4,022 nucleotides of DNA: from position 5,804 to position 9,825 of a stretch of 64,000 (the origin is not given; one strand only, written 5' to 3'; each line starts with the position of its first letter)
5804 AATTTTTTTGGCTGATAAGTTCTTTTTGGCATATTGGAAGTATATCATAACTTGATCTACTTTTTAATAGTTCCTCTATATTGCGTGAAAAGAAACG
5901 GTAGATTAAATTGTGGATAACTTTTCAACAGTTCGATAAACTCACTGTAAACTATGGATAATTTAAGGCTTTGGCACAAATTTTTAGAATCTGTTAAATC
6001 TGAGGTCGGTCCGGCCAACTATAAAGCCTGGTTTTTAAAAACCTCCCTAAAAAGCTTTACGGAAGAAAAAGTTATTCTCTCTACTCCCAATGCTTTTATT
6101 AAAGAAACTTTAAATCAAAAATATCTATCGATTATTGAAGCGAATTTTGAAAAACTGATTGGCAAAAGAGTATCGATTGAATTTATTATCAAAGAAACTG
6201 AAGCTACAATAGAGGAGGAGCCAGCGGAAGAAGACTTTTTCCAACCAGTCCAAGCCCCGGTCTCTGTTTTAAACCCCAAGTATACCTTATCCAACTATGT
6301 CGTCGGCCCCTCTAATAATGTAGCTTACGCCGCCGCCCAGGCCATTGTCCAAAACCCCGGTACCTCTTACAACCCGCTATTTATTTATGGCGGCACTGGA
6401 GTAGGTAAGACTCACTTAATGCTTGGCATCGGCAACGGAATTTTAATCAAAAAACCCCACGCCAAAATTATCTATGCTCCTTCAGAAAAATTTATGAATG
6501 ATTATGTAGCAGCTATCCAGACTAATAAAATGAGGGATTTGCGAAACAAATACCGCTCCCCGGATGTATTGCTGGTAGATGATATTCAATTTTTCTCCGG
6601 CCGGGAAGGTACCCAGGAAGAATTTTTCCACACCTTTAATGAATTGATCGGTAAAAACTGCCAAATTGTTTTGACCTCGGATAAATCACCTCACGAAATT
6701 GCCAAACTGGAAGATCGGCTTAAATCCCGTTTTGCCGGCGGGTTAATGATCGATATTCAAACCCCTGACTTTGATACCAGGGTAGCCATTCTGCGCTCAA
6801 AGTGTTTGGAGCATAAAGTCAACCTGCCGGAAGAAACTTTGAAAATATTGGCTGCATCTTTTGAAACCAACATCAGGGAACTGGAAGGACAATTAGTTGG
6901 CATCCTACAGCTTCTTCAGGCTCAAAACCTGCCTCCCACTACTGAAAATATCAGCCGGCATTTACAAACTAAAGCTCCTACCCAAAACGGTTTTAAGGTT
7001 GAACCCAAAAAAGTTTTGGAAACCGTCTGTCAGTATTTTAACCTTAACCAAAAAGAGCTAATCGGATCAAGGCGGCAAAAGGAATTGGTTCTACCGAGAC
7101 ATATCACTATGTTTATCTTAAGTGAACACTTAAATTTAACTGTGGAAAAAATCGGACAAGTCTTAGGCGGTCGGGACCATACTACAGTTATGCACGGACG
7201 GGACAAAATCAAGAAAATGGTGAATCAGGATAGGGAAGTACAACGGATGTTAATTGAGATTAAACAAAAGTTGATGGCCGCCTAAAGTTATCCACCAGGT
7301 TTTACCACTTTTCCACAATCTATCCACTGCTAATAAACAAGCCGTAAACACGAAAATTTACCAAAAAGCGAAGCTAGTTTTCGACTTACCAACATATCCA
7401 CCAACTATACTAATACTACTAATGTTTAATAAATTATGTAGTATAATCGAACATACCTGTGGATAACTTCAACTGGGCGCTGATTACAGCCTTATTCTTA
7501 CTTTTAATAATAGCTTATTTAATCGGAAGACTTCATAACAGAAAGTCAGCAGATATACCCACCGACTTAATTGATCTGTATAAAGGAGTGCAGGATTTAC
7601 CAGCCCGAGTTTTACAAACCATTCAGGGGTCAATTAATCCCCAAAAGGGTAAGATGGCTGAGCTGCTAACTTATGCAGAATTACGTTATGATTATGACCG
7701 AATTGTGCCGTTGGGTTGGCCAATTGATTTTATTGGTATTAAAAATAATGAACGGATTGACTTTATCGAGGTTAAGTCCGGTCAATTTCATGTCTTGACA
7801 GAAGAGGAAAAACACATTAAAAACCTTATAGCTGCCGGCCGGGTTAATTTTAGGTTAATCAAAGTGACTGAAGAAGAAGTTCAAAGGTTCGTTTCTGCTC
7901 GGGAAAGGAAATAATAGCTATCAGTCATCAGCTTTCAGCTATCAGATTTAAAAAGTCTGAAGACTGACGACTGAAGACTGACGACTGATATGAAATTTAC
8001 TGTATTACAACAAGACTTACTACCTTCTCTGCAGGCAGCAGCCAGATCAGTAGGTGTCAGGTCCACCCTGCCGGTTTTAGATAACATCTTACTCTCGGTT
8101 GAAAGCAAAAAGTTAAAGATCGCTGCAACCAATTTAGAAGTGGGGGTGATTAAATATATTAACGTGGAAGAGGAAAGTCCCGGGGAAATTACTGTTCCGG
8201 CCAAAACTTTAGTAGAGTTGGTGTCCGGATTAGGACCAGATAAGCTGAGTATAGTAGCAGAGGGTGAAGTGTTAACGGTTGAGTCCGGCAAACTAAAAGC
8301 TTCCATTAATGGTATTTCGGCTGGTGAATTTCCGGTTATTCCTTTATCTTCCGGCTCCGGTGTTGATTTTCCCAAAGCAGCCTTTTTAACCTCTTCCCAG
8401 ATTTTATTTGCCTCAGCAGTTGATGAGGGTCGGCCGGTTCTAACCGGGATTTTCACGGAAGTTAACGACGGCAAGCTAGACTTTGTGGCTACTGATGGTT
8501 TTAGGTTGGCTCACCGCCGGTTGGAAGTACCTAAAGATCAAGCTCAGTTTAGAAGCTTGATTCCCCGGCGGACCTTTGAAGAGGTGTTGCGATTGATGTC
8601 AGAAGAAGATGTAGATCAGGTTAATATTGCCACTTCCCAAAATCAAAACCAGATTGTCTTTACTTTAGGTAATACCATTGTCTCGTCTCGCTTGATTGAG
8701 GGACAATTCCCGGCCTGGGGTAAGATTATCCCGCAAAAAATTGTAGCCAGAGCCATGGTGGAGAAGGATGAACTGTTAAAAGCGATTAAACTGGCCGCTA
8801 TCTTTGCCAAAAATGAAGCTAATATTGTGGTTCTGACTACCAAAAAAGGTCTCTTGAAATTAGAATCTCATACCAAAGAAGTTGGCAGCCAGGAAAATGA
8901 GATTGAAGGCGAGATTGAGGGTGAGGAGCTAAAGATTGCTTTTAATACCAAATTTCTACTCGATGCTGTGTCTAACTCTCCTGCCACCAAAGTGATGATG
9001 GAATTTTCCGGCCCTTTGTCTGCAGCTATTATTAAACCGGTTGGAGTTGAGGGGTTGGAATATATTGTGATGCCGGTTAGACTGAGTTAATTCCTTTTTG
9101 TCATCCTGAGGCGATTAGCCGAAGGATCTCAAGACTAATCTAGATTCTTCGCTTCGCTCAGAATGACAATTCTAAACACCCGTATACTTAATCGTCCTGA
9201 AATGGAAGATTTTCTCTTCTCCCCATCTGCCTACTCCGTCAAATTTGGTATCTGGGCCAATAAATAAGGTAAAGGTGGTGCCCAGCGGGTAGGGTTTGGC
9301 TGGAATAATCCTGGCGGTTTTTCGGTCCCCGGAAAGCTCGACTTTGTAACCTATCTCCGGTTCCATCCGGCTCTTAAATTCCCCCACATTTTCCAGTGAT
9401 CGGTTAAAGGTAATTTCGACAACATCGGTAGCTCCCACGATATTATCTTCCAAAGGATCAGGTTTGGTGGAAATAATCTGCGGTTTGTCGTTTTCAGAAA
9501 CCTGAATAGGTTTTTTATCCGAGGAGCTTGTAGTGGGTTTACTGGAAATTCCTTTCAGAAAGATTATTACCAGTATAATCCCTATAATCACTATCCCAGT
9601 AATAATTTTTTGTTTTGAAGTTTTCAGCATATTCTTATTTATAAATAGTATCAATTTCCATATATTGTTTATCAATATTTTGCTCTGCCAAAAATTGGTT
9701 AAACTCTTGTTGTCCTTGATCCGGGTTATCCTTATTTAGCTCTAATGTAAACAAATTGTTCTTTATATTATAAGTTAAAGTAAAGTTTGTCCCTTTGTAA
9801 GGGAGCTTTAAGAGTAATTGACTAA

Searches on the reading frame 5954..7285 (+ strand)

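Call 71: search_protein_families(library=pfam, proteins=[window:5954-7285:+], max_evalue=0.00001)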
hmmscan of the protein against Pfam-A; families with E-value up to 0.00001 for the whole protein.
window:5954-7285:+ (443 aa): 4 families
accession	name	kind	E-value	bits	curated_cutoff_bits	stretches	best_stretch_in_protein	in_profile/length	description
PF00308.24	Bac_DnaA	-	1.8e-64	217.3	23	1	106-267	1-162/162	Bacterial DnaA ATPAse domain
PF08299.17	Bac_DnaA_C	-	1.6e-23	82.9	31.5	1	352-419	2-69/69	Bacterial dnaA protein helix-turn-helix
PF11638.13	DnaA_N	-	7.5e-14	51.6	24.6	1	6-63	3-61/65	DnaA N-terminal domain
PF01695.23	IstB_IS21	-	6.9e-08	32.7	24.1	1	142-246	95-196/238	IstB-like ATP binding protein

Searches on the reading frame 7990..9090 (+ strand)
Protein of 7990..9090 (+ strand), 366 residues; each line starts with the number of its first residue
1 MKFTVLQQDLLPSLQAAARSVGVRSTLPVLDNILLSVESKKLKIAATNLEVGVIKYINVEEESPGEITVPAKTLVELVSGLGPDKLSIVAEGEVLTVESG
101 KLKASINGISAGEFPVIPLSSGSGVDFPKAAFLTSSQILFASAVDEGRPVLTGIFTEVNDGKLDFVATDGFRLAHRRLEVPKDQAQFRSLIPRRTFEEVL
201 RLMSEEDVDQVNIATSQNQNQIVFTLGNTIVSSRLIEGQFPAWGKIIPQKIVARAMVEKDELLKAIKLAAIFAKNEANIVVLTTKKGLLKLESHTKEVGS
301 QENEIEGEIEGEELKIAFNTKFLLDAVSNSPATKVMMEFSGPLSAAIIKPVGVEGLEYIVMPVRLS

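Call 22: search_protein_families(library=pfam, proteins=[window:7990-9090:+], max_evalue=0.01)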
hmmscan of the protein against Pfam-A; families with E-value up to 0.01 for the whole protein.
window:7990-9090:+ (366 aa): 3 families
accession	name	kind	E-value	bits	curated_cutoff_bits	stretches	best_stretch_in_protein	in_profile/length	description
PF00712.24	DNA_pol3_beta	-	2e-34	118.7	24.4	2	1-118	1-120/120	DNA polymerase III beta subunit, N-terminal domain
PF02767.21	DNA_pol3_beta_2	-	1e-28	100.4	27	2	136-241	12-115/116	DNA polymerase III beta subunit, central domain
PF02768.20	DNA_pol3_beta_3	-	1e-26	93.6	27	1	245-364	2-121/121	DNA polymerase III beta subunit, C-terminal domain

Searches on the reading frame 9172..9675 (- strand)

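Call 22: search_protein_families(library=pfam, proteins=[window:9172-9675:-], max_evalue=0.01)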
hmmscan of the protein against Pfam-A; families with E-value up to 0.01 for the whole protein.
window:9172-9675:- (167 aa): 1 family
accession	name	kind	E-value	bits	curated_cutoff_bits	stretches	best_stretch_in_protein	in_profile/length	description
PF13205.12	Big_5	-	0.00034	21.7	23.6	1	62-142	2-86/105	Bacterial Ig-like domain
